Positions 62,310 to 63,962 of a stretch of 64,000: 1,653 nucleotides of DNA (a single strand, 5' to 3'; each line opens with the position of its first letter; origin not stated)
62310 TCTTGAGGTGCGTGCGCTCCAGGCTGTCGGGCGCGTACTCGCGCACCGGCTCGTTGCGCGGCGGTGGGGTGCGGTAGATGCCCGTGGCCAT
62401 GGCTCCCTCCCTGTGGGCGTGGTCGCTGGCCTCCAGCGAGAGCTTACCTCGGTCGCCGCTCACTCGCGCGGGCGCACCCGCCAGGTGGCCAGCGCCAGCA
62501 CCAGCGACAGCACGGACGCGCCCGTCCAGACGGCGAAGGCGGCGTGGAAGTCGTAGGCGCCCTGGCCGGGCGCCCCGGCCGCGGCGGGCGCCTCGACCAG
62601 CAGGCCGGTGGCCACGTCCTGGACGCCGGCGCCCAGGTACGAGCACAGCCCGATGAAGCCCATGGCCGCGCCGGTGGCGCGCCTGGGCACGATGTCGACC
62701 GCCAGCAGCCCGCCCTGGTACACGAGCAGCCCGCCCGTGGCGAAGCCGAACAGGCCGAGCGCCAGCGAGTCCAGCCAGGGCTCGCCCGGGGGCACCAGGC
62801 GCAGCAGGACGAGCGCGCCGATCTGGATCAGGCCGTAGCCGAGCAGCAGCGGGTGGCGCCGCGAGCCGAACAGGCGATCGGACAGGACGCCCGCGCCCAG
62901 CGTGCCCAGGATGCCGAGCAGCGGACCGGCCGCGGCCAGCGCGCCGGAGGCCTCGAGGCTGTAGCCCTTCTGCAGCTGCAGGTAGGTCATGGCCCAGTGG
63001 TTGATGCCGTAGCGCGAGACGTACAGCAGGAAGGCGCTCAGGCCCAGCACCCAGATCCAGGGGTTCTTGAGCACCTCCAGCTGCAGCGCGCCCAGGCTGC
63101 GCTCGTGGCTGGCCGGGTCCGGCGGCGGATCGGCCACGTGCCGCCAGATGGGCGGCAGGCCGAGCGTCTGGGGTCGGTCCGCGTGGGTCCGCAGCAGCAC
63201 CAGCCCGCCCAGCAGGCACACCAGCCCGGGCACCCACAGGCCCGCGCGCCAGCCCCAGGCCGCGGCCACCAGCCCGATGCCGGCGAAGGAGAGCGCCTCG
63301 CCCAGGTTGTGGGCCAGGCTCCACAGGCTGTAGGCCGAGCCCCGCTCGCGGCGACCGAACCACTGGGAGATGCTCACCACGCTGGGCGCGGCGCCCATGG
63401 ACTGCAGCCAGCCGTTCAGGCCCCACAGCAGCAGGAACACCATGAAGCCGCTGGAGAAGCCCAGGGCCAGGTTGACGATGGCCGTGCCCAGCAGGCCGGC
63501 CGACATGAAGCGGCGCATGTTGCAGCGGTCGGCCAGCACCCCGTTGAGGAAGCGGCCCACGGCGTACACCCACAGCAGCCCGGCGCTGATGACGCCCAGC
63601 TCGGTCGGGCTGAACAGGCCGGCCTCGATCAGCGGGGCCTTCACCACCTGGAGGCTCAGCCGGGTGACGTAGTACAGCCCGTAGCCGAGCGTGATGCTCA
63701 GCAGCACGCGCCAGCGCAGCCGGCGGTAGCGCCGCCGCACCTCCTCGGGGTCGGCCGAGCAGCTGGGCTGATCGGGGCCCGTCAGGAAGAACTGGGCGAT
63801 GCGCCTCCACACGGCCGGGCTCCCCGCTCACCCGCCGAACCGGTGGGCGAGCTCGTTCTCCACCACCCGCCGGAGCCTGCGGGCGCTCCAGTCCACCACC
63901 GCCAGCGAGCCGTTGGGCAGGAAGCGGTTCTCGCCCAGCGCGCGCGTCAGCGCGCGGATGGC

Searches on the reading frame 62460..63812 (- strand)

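Call 9: search_protein_families(library=pfam, proteins=[window:62460-63812:-], max_evalue=0.01)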
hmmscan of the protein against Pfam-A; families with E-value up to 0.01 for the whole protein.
window:62460-63812:- (450 aa): 1 family
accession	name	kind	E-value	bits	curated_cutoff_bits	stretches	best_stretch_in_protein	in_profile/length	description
PF07690.21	MFS_1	-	6.5e-47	160.6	33.4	1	42-397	3-345/347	Major Facilitator Superfamily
